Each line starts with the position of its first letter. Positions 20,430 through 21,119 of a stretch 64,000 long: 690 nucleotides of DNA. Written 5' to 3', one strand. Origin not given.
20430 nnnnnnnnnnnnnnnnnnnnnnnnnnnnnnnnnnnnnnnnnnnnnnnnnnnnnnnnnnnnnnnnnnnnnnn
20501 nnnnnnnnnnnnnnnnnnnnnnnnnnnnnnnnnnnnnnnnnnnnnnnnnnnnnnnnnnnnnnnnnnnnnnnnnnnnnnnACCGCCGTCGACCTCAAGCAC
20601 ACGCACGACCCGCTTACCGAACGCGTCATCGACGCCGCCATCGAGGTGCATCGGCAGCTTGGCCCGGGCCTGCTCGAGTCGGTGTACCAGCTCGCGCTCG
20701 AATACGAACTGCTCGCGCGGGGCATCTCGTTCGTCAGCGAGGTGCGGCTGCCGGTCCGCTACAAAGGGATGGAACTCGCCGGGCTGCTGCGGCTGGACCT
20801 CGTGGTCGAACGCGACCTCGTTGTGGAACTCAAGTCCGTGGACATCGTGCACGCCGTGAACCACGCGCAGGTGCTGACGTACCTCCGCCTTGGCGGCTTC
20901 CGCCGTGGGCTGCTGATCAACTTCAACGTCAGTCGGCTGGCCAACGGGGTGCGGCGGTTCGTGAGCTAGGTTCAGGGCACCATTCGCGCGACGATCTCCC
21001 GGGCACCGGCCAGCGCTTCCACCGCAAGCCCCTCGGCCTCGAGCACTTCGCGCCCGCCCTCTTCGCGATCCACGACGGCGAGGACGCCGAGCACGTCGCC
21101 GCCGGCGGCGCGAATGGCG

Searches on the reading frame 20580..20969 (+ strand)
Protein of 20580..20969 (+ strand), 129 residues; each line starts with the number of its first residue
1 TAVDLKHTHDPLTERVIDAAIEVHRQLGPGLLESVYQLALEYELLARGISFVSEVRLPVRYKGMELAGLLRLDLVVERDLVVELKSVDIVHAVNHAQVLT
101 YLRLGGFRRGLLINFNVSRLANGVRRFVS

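Call 51: search_protein_families(library=ncbifam, proteins=[window:20580-20969:+], max_evalue=0.001)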
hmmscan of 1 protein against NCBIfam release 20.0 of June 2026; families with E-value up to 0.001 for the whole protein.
window:20580-20969:+ (129 aa): 1 family
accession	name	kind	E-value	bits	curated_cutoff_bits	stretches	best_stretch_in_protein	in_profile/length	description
TIGR04256.1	GxxExxY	subfamily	7.7e-39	132.7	35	1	12-128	2-116/116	GxxExxY protein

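Call 55: find_homologous_proteins(query=window:20580-20969:+, max_evalue=0.00001)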
Query window:20580-20969:+ (129 aa): 7985 proteins with E <= 0.00001 among 8000 candidates; the best 120 are listed.
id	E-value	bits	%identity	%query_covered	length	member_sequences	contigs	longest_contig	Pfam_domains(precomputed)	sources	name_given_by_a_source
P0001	3.7e-74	265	100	100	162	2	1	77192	PF13366.13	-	-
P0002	1.4e-59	218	84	98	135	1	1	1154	PF13366.13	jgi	jgi:GxxExxY protein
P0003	4.0e-59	216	84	99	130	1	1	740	PF13366.13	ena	-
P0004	9.4e-59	215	82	99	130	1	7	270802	PF13366.13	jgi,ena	-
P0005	1.8e-58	214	82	98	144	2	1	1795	PF13366.13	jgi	-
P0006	2.3e-58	214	80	99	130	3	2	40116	PF13366.13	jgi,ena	-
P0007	1.6e-56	208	79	98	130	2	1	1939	PF13366.13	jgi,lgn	jgi:GxxExxY protein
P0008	4.3e-50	187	72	98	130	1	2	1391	PF13366.13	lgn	-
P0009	4.2e-49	184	74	97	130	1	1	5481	PF13366.13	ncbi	ncbi:MAG: GxxExxY protein [Gemmatimonadaceae bacterium]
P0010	1.0e-48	183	76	98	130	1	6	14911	PF13366.13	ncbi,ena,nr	ncbi:MAG: GxxExxY protein [Gemmatimonadetes bacterium]|nr:GxxExxY protein [Gemmatimonadota bacterium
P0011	1.4e-48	182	72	97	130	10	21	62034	PF13366.13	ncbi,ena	-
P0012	1.4e-48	182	70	97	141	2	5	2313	PF13366.13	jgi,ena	-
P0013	1.5e-48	182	75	98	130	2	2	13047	PF13366.13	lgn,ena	-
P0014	1.8e-48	182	76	98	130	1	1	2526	PF13366.13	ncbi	-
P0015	2.9e-48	181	76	98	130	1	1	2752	PF13366.13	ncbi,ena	-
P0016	5.2e-48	181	74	97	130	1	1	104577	PF13366.13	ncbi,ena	-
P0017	6.3e-48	180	75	98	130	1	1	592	PF13366.13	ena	-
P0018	2.3e-47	178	74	98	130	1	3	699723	PF13366.13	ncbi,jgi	ncbi:MAG TPA: GxxExxY protein [Gemmatimonadaceae bacterium]|jgi:GxxExxY protein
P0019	4.9e-47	177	69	98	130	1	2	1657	PF13366.13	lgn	-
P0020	5.6e-47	177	71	97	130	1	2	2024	PF13366.13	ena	-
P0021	6.6e-47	177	74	98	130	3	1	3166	PF13366.13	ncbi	-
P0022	1.6e-46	176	71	98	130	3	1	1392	PF13366.13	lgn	-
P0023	2.1e-46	175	71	92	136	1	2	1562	PF13366.13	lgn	-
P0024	3.1e-46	175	70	98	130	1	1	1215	PF13366.13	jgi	jgi:GxxExxY protein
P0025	4.0e-46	174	72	97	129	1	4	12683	PF13366.13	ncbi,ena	-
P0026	4.1e-46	174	72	92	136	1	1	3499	PF13366.13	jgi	jgi:GxxExxY protein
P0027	4.2e-46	174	69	98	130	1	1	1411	PF13366.13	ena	-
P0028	4.6e-46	174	72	97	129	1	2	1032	PF13366.13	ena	-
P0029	2.2e-45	172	70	99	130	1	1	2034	PF13366.13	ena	-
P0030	3.2e-45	172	66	99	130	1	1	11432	PF13366.13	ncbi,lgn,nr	ncbi:MAG: GxxExxY protein [Gemmatimonadaceae bacterium]|nr:GxxExxY protein [Gemmatimonadaceae bacter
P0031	6.3e-45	171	70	98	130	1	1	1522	PF13366.13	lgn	-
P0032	2.0e-44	169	65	98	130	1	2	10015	PF13366.13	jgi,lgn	jgi:GxxExxY protein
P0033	3.2e-44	168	71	98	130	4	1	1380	PF13366.13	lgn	-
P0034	3.6e-43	165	70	98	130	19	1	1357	PF13366.13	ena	-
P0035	5.4e-43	164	64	99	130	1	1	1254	PF13366.13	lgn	-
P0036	9.0e-43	164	66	97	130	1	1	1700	PF13366.13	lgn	-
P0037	5.6e-42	161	67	98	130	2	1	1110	PF13366.13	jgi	-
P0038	1.2e-40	157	66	99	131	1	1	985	PF13366.13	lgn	-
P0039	5.4e-40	155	63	98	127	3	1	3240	PF13366.13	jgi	-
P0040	7.9e-37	144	64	91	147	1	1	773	PF13366.13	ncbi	-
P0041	3.3e-36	142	55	95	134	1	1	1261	PF13366.13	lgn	-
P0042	3.5e-36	142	60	93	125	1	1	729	PF13366.13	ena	-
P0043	7.6e-36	141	63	93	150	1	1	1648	PF13366.13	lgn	-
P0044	1.0e-35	141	60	93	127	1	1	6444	PF13366.13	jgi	jgi:GxxExxY protein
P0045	1.1e-35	141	59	95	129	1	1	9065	PF13366.13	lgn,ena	-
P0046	1.8e-35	140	62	93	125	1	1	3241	PF13366.13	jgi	jgi:GxxExxY protein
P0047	2.0e-35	140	60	96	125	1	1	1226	PF13366.13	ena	-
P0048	2.2e-35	140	58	98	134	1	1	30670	PF13366.13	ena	-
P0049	2.3e-35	140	63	95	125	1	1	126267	PF13366.13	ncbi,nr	ncbi:MAG: hypothetical protein JWO38_3839 [Gemmataceae bacterium]|nr:hypothetical protein [Gemmatace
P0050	2.5e-35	140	61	92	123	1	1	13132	PF13366.13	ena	-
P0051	2.9e-35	139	62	95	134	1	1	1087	PF13366.13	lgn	-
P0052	3.3e-35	139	66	91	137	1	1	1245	PF13366.13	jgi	jgi:GxxExxY protein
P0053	5.6e-35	138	60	91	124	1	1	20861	PF13366.13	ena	-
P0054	5.9e-35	138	61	93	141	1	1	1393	PF13366.13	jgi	jgi:GxxExxY protein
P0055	6.0e-35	138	59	93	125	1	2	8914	PF13366.13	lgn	-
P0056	6.4e-35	138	61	92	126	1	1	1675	PF13366.13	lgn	-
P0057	7.6e-35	138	58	92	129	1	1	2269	PF13366.13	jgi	jgi:GxxExxY protein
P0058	1.0e-34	138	62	93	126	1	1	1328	PF13366.13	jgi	jgi:GxxExxY protein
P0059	1.0e-34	138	56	92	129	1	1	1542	PF13366.13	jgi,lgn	jgi:GxxExxY protein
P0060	1.2e-34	137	-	-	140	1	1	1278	PF13366.13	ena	-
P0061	1.3e-34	137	55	98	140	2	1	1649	PF13366.13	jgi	jgi:GxxExxY protein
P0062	1.3e-34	137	61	92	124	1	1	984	PF13366.13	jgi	jgi:GxxExxY protein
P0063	1.5e-34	137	-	-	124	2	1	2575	PF13366.13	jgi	jgi:GxxExxY protein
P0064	1.5e-34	137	60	94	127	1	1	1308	PF13366.13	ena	-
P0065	1.5e-34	137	55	95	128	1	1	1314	PF13366.13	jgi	jgi:GxxExxY protein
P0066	1.7e-34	137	55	98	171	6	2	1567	PF13366.13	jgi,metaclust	jgi:GxxExxY protein|metaclust:\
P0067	1.7e-34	137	59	95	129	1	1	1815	PF13366.13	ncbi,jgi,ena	jgi:GxxExxY protein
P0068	1.7e-34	137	58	92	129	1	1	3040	PF13366.13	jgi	-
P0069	1.9e-34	137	55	98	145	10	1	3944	PF13366.13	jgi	jgi:GxxExxY protein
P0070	2.4e-34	136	61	93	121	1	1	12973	PF13366.13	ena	-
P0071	2.4e-34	136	58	97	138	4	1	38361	PF13366.13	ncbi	ncbi:MAG: GxxExxY protein [Gemmatimonadaceae bacterium]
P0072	3.7e-34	136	60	91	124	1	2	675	PF13366.13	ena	-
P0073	4.0e-34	136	63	90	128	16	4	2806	PF13366.13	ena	-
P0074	4.7e-34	135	58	93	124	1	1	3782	PF13366.13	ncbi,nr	ncbi:MAG: GxxExxY protein [Chloroflexia bacterium]|nr:GxxExxY protein [Chloroflexia bacterium]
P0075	5.2e-34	135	60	92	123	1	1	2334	PF13366.13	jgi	jgi:GxxExxY protein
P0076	5.2e-34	135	62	94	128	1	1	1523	PF13366.13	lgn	-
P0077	5.7e-34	135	59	95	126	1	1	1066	PF13366.13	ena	-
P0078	6.0e-34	135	59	92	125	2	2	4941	PF13366.13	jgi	jgi:GxxExxY protein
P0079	6.4e-34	135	59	92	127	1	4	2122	PF13366.13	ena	-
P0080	6.9e-34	135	59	92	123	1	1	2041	PF13366.13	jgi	jgi:GxxExxY protein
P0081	7.2e-34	135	61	92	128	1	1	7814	PF13366.13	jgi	-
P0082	7.5e-34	135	58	93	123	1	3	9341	PF13366.13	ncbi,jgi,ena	-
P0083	8.9e-34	135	58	92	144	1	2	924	PF13366.13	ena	-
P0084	9.0e-34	135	58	92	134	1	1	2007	PF13366.13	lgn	-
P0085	9.1e-34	135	59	92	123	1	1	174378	PF13366.13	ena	-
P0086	9.7e-34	134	61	92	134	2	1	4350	PF13366.13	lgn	-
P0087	1.1e-33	134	61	89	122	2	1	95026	PF13366.13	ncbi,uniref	ncbi:GxxExxY protein [Maioricimonas sp. JC845]|uniref:GxxExxY protein n=1 Tax=Maioricimonas sp. JC84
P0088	1.2e-33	134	60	93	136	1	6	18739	PF13366.13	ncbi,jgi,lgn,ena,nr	ncbi:MAG TPA: GxxExxY protein [Gemmatimonadaceae bacterium]|nr:GxxExxY protein [Gemmatimonadaceae ba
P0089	1.2e-33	134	58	92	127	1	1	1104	PF13366.13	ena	-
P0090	1.3e-33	134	59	92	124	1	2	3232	PF13366.13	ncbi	-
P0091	1.3e-33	134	58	91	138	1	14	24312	PF13366.13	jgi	jgi:GxxExxY protein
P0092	1.3e-33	134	60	92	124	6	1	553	PF13366.13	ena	-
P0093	1.4e-33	134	60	94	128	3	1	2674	PF13366.13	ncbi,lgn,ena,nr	ncbi:MAG TPA: GxxExxY protein [Gemmatimonadales bacterium]|nr:GxxExxY protein [Gemmatimonadales bact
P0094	1.5e-33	134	57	93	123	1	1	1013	PF13366.13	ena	-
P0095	1.5e-33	134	62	92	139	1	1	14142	PF13366.13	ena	-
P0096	1.7e-33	134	57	92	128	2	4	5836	PF13366.13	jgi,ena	jgi:GxxExxY protein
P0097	1.8e-33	134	55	95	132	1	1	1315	PF13366.13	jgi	jgi:GxxExxY protein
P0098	1.9e-33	134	56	91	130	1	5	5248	PF13366.13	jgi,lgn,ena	-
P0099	1.9e-33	134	56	93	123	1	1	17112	PF13366.13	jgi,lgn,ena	-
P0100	2.0e-33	133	59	91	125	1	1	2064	PF13366.13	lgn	-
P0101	2.0e-33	133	59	86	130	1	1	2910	PF13366.13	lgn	-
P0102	2.1e-33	133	59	92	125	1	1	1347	PF13366.13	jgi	jgi:GxxExxY protein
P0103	2.2e-33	133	59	96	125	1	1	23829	PF13366.13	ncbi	-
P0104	2.2e-33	133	55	92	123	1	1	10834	PF13366.13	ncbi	-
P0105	2.3e-33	133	55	91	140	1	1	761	PF13366.13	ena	-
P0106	2.4e-33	133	59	93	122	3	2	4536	PF13366.13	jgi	jgi:GxxExxY protein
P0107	2.9e-33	133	57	96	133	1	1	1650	PF13366.13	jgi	jgi:GxxExxY protein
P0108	3.1e-33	133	61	91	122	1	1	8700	PF13366.13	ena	-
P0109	3.1e-33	133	59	91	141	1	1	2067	PF13366.13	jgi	jgi:GxxExxY protein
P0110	3.5e-33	133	57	94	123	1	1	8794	PF13366.13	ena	-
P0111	3.6e-33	133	61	92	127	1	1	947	PF13366.13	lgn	-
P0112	4.0e-33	132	61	91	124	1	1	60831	PF13366.13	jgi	jgi:GxxExxY protein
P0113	4.1e-33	132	58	91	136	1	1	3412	PF13366.13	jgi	-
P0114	4.1e-33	132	63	91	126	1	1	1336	PF13366.13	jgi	jgi:GxxExxY protein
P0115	4.2e-33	132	62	93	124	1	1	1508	PF13366.13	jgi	jgi:GxxExxY protein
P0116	4.2e-33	132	59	92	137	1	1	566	PF13366.13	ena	-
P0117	4.2e-33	132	63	91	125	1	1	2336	PF13366.13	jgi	jgi:GxxExxY protein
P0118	4.2e-33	132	62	91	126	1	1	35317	PF13366.13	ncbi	-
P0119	4.3e-33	132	56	92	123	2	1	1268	PF13366.13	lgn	-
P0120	4.3e-33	132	61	93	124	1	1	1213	PF13366.13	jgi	jgi:GxxExxY protein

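Call 56: find_encoding_contigs(protein=P0004, flank=10000, max_places=3)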
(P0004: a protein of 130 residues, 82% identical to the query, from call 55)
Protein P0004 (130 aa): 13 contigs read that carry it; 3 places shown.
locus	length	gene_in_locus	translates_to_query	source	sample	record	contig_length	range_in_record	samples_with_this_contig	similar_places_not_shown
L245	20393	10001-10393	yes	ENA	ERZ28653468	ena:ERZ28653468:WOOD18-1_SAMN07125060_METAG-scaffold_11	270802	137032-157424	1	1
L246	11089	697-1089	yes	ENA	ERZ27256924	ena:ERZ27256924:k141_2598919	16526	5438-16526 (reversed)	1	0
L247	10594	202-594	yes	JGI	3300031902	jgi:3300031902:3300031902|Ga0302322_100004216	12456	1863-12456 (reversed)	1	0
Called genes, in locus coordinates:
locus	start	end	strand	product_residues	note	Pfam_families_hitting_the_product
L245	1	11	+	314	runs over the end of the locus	PF10026:DUF2268 (weak)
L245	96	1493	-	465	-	PF10396:TrmE_N, PF12631:MnmE_helical, PF03193:RsgA_GTPase (faint), PF02421:FeoB_N, PF00350:Dynamin_N (faint), PF01926:MMR_HSR1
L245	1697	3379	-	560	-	PF14849:YidC_periplas, PF02096:60KD_IMP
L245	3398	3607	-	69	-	PF01809:YidD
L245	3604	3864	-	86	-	PF00825:Ribonuclease_P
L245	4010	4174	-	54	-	PF00468:Ribosomal_L34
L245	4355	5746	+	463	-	PF11638:DnaA_N, PF01695:IstB_IS21, PF00308:Bac_DnaA, PF13191:AAA_16 (weak), PF00004:AAA (weak), PF08299:Bac_DnaA_C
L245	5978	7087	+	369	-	PF00712:DNA_pol3_beta, PF02767:DNA_pol3_beta_2, PF02768:DNA_pol3_beta_3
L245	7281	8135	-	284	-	-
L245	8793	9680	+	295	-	PF12833:HTH_18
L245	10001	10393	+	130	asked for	PF13366:PDDEXK_3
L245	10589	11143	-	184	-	PF00156:Pribosyltran (weak)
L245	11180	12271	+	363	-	PF00512:HisKA, PF02518:HATPase_c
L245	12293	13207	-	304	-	PF00069:Pkinase, PF07714:PK_Tyr_Ser-Thr, PF03109:ABC1 (faint), PF01636:APH (weak)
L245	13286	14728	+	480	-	PF20094:GWxTD_dom (weak)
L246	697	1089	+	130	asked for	PF13366:PDDEXK_3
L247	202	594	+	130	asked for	PF13366:PDDEXK_3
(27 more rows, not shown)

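Call 57: find_encoding_contigs(protein=P0049, flank=3000, max_places=2)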
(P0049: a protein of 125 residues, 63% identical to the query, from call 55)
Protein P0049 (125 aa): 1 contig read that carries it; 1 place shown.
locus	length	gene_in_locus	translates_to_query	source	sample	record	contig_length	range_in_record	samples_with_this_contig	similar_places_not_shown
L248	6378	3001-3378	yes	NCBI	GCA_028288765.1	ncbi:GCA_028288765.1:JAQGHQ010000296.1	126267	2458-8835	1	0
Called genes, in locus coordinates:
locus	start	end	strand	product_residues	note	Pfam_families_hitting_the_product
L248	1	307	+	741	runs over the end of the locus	PF07584:BatA, PF13519:VWA_2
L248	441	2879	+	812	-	-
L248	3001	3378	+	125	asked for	PF13366:PDDEXK_3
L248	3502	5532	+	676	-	-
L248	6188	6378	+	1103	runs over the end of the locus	-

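Call 58: find_encoding_contigs(protein=P0087, flank=3000, max_places=2)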
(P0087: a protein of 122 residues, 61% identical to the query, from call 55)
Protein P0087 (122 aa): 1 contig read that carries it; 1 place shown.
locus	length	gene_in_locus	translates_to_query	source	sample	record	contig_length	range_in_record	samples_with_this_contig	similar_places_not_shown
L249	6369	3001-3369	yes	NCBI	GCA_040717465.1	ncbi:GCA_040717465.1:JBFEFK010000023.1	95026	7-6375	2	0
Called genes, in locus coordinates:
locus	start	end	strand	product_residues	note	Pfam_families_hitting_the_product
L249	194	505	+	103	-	PF03319:EutN_CcmL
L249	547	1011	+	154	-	-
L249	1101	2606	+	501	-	PF00171:Aldedh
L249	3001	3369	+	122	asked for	PF13366:PDDEXK_3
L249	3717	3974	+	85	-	PF03319:EutN_CcmL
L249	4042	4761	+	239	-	-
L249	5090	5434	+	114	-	PF03319:EutN_CcmL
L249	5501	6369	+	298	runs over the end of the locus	PF00596:Aldolase_II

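Call 59: find_encoding_contigs(protein=P0085, flank=3000, max_places=2)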
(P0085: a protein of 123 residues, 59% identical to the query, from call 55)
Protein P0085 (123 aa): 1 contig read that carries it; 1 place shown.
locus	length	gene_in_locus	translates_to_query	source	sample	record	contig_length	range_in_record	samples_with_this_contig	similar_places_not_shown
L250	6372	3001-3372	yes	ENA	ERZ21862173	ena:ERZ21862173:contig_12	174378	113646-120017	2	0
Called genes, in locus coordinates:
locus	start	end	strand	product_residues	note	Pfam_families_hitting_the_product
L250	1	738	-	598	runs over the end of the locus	PF01807:Zn_ribbon_DnaG, PF08275:DNAG_N, PF01751:Toprim, PF13155:Toprim_2, PF13362:Toprim_3 (faint), PF13662:Toprim_4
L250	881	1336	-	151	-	PF09424:YqeY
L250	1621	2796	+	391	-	PF00988:CPSase_sm_chain, PF00117:GATase, PF07722:Peptidase_C26 (faint)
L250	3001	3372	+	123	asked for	PF13366:PDDEXK_3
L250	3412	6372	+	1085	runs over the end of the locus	PF25596:CPSase_L_D1, PF02786:CPSase_L_D2, PF02787:CPSase_L_D3, PF25596:CPSase_L_D1, PF02222:ATP-grasp, PF02655:ATP-grasp_3 (weak), PF02786:CPSase_L_D2, PF02142:MGS, +3 more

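Call 62: find_related_loci(query=A5, collection=viral_contigs, flank=1500)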
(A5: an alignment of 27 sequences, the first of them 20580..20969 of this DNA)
Query A5 (129 aa) in viral_contigs; peptide patterns used: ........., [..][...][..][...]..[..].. (x = any residue, [..] = any of these).
24 stretches matched a pattern; 2 encode a relative of the query (tblastn E <= 1e-3); 2 distinct loci.
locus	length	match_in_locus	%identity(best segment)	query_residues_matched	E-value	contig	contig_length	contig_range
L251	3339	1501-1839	51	16-128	1e-33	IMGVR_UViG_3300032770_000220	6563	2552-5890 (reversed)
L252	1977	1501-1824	45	22-129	1e-31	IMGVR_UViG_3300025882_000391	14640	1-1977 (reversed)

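Call 63: find_encoding_contigs(protein=P0112, flank=2000, max_places=1)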
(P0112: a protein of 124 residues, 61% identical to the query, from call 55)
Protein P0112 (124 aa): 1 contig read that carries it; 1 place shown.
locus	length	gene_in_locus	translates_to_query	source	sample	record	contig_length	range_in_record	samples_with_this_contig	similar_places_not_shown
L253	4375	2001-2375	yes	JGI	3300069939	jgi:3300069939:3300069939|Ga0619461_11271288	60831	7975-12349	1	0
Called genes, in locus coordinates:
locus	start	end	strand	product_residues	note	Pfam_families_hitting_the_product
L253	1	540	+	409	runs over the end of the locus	PF00809:Pterin_bind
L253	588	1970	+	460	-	PF08245:Mur_ligase_M, PF27239:FOL3_C, PF02875:Mur_ligase_C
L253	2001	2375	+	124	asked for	PF13366:PDDEXK_3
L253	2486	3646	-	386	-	PF00155:Aminotran_1_2, PF01041:DegT_DnrJ_EryC1 (weak)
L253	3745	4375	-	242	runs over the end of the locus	PF01478:Peptidase_A24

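Call 64: find_encoding_contigs(protein=P0118, flank=2000, max_places=1)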
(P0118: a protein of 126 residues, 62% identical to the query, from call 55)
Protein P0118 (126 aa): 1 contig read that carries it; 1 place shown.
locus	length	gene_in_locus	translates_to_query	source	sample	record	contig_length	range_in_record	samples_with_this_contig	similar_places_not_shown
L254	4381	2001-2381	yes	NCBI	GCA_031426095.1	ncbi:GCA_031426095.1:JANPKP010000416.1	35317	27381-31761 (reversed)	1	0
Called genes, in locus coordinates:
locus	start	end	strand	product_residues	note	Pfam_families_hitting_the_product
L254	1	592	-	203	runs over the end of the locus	PF20221:DUF6580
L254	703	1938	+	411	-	PF05128:DUF697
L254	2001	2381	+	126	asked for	PF13366:PDDEXK_3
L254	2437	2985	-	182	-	PF00156:Pribosyltran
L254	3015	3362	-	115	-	PF01329:Pterin_4a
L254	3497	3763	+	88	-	-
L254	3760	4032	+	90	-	-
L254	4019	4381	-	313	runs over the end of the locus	PF03747:ADP_ribosyl_GH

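Call 65: find_encoding_contigs(protein=P0103, flank=2000, max_places=1)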
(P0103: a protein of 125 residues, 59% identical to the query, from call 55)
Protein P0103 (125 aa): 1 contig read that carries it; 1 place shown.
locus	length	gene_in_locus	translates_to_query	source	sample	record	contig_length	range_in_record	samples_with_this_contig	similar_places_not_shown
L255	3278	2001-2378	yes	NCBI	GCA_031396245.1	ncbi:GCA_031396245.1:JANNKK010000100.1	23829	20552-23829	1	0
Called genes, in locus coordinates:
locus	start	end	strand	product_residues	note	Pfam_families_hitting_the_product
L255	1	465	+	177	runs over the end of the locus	PF04978:MST, PF12867:DinB_2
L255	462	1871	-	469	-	PF00890:FAD_binding_2 (weak), PF01134:GIDA (faint), PF07992:Pyr_redox_2, PF12831:FAD_oxidored, PF00070:Pyr_redox, PF02852:Pyr_redox_dim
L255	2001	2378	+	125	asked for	PF13366:PDDEXK_3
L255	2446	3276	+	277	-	?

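Call 66: find_encoding_contigs(protein=P0048, flank=2000, max_places=1)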
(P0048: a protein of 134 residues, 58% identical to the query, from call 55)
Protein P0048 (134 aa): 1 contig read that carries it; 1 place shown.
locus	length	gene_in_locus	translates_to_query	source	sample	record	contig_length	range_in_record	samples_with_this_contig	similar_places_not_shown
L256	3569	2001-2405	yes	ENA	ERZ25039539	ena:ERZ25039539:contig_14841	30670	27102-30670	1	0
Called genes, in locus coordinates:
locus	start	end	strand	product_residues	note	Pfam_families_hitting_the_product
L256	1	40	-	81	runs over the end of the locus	-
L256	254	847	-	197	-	PF01039:Carboxyl_trans, PF03255:ACCA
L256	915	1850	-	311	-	PF01039:Carboxyl_trans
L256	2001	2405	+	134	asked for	PF13366:PDDEXK_3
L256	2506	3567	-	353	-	?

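Call 70: search_solved_structures(query=A5, max_evalue=1, show_alignments=1)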
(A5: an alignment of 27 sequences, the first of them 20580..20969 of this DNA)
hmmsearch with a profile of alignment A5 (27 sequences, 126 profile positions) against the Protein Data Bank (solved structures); distinct sequences matched with E-value up to 1: 0.

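Call 75: predict_structure(alignment_id=A5)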
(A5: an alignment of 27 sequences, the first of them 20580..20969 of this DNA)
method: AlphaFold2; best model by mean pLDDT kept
length: 129 residues; sequences in the alignment: 27
mean_pLDDT: 92.6   pTM: 0.86
mean pLDDT of the five models: 92.6, 92.2, 92.0, 91.3, 91.1
residues with pLDDT >= 90: 105; 70-90: 17; 50-70: 5; < 50: 2
segments of 3 or more residues with pLDDT < 50: none
pLDDT, mean of each block of 10 residues (from residue 1): 61 97 98 98 99 92 85 96 98 96 94 97 93
secondary structure, 60 per line:
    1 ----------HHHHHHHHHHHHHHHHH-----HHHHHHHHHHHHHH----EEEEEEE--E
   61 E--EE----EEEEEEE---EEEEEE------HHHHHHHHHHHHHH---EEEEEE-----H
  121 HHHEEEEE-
elements in order: H11-27 H33-46 E51-57 E70-76 E80-85 H92-105 E109-114 H120-123 E124-128

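Call 76: search_protein_families(library=padloc, proteins=[window:20580-20969:+], max_evalue=0.01)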
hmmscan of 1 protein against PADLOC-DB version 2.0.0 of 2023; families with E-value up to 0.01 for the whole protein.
window:20580-20969:+ (129 aa): 0 families

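Call 79: fold_search(model_id=the predicted structure, library=pdb)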
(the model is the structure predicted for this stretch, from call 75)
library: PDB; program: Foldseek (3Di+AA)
matches with E <= 10: 294; with E <= 0.001: 0
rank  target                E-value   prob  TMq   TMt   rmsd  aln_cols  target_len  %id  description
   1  4ic1_B                1.9e-03  1.00  0.54  0.37  14.6       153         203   20  Crystal structure of SSO0001 (released 2013-01-16)
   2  4ic1_A                2.0e-03  1.00  0.55  0.37  12.0       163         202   17  Crystal structure of SSO0001 (released 2013-01-16)
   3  4ic1_D                5.2e-03  0.99  0.56  0.38  13.9       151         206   18  Crystal structure of SSO0001 (released 2013-01-16)
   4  4ic1_G                6.8e-03  0.99  0.57  0.39  14.1       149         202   19  Crystal structure of SSO0001 (released 2013-01-16)
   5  3syy                  2.9e-02  0.93  0.50  0.36  15.2       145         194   10  Crystal Structure of an alkaline exonuclease (LHK-Exo) from Laribacter hongkongensis (released 2012-02-15)
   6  6m9k_B                3.7e-02  0.89  0.48  0.30  15.5       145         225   14  Crystal structure of lambda exonuclease in complex with the Red beta C-terminal domain (released 2019-01-02)
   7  1avq_A                7.0e-02  0.84  0.50  0.31  15.4       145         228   14  TOROIDAL STRUCTURE OF LAMBDA EXONUCLEASE DETERMINED AT 2.4 ANGSTROMS (released 1998-03-18)
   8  3sm4_B                7.0e-02  0.84  0.48  0.30  14.5       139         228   13  Crystal Structure of the K131A Mutant of Lambda Exonuclease in Complex with a 5'-Phosphorylated 14-mer/12-mer Duplex a (released 2011-07-20)
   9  1avq_C                9.0e-02  0.69  0.45  0.28  15.4       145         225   14  TOROIDAL STRUCTURE OF LAMBDA EXONUCLEASE DETERMINED AT 2.4 ANGSTROMS (released 1998-03-18)
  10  3sz4                  9.6e-02  0.51  0.42  0.30  15.0       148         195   14  Crystal Structure of LHK-Exo in complex with dAMP (released 2012-02-15)
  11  3slp_A                1.2e-01  0.72  0.50  0.32  15.2       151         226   12  Crystal Structure of Lambda Exonuclease in Complex with a 12 BP Symmetric DNA Duplex (released 2011-07-20)
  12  7lvv_D                1.2e-01  0.60  0.41  0.37   5.7       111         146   16  cryoEM structure DrdV-DNA complex (released 2021-03-17)
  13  2zyz_A                1.3e-01  0.33  0.29  0.36   8.2        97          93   10  Pyrobaculum aerophilum splicing endonuclease (released 2009-06-23)
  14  8ibw_C                1.4e-01  0.21  0.34  0.07  11.9       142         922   18  Structure of R2 with 3'UTR and DNA in binding state (released 2023-09-20)
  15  2zyz_C                1.5e-01  0.44  0.33  0.41   8.0       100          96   11  Pyrobaculum aerophilum splicing endonuclease (released 2009-06-23)
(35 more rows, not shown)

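Call 92: find_encoding_contigs(protein=P0074, flank=1500, max_places=1)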
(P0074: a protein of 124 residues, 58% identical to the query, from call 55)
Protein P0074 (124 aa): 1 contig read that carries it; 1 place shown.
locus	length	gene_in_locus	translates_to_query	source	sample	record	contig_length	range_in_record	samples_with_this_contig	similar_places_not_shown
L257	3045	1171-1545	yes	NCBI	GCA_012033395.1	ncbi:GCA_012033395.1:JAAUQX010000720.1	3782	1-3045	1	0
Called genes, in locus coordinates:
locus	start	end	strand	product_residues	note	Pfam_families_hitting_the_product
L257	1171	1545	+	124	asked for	PF13366:PDDEXK_3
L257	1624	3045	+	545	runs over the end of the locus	PF13510:Fer2_4, PF14691:Fer4_20, PF07992:Pyr_redox_2, PF01266:DAO (faint), PF13450:NAD_binding_8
